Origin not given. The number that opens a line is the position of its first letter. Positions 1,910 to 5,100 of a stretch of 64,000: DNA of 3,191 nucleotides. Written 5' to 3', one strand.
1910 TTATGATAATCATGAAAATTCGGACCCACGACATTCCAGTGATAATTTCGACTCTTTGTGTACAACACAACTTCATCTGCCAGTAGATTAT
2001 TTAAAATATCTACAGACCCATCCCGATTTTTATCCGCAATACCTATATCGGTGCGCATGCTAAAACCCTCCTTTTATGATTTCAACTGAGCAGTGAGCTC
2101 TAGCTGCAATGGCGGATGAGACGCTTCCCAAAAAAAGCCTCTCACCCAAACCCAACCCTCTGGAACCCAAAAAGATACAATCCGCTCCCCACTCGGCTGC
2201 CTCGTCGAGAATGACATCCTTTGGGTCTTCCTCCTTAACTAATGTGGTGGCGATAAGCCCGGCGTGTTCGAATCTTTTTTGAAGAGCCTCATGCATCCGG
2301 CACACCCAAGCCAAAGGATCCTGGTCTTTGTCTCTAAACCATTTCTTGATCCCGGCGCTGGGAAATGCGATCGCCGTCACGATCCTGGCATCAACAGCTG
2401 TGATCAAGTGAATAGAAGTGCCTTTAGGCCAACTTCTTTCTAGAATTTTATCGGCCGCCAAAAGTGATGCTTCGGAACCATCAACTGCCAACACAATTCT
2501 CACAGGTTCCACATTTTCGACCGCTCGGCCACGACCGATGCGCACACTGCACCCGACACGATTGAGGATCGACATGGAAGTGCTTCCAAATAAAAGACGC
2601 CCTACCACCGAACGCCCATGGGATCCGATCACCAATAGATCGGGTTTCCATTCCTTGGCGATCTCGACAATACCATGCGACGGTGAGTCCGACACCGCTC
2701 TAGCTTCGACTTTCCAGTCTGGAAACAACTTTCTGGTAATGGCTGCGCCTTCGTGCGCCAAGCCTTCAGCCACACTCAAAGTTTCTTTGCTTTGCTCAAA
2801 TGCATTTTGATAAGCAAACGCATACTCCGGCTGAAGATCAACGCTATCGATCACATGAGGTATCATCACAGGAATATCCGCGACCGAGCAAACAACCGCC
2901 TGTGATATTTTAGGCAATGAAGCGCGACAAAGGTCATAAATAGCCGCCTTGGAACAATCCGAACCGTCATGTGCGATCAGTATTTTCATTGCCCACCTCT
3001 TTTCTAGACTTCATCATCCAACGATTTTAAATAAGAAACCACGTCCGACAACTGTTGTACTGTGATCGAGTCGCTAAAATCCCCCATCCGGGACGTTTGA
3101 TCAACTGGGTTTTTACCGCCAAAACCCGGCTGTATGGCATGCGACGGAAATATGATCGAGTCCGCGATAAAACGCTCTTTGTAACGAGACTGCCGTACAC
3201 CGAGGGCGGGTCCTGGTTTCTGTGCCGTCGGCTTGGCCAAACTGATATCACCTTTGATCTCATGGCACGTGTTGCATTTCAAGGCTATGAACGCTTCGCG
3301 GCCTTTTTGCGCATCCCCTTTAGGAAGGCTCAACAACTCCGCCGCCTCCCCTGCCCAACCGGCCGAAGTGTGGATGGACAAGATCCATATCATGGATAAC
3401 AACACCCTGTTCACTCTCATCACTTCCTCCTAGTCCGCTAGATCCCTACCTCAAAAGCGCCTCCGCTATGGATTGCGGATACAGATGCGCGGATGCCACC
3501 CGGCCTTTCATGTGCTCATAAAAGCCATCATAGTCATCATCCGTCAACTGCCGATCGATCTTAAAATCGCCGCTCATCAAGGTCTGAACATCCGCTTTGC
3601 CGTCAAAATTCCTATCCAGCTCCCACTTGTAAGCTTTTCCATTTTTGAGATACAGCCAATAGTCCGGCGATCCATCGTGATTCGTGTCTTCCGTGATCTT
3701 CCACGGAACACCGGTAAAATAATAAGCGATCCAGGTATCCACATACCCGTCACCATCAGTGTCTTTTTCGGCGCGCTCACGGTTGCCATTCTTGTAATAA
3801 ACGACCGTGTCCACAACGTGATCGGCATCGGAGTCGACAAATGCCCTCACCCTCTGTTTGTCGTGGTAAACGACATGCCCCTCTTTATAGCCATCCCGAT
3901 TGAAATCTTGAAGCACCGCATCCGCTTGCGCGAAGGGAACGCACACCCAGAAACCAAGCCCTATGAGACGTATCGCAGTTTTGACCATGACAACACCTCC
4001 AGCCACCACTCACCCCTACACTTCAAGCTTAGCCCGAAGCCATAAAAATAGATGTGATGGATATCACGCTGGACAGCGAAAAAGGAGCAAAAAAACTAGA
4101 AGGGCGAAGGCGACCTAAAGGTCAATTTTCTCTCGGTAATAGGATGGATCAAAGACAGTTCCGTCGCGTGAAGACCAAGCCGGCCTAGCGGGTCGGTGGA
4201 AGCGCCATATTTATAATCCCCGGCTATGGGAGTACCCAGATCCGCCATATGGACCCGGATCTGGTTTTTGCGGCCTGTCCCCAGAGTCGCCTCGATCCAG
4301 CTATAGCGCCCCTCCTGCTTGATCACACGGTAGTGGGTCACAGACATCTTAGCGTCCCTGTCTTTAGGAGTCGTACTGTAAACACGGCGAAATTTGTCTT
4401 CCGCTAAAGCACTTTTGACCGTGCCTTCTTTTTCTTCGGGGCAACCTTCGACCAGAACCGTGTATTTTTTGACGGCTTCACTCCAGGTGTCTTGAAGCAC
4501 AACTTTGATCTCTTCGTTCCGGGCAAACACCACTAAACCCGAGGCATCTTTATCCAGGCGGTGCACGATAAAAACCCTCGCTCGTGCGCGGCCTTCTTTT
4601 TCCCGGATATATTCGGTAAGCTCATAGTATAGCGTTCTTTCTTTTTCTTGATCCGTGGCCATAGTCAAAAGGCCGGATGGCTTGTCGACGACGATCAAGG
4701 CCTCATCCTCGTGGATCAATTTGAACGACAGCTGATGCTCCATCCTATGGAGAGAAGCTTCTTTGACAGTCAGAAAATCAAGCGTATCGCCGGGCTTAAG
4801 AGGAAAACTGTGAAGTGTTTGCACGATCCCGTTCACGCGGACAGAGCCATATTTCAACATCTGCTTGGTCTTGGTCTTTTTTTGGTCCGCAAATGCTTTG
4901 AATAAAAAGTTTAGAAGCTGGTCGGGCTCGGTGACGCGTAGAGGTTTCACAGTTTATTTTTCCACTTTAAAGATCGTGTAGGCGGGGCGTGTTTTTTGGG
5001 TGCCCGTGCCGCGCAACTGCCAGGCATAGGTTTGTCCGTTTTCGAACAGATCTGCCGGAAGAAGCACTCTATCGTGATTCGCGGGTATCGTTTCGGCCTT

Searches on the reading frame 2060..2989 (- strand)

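Call 71: search_protein_families(library=pfam, proteins=[window:2060-2989:-], max_evalue=0.00001)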
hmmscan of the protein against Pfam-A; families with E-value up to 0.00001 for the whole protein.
window:2060-2989:- (309 aa): 1 family
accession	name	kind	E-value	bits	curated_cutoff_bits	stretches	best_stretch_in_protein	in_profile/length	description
PF00582.32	Usp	-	4.3e-44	150.9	24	2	164-306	4-141/141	Universal stress protein family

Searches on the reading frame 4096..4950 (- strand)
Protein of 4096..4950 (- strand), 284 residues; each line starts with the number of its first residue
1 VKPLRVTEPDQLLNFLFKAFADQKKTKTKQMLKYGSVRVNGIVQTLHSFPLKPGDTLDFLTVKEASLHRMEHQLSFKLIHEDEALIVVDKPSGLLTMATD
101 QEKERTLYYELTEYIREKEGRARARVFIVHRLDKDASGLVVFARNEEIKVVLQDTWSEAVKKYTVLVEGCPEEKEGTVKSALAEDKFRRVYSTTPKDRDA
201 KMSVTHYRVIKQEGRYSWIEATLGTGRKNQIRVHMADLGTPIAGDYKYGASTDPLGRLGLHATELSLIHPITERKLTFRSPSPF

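Call 71: search_protein_families(library=pfam, proteins=[window:4096-4950:-], max_evalue=0.00001)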
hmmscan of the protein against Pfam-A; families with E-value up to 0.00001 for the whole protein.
window:4096-4950:- (284 aa): 1 family
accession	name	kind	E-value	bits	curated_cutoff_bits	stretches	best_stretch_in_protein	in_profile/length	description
PF00849.27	PseudoU_synth_2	-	9e-32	110.8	26.8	1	85-236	2-151/152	RNA pseudouridylate synthase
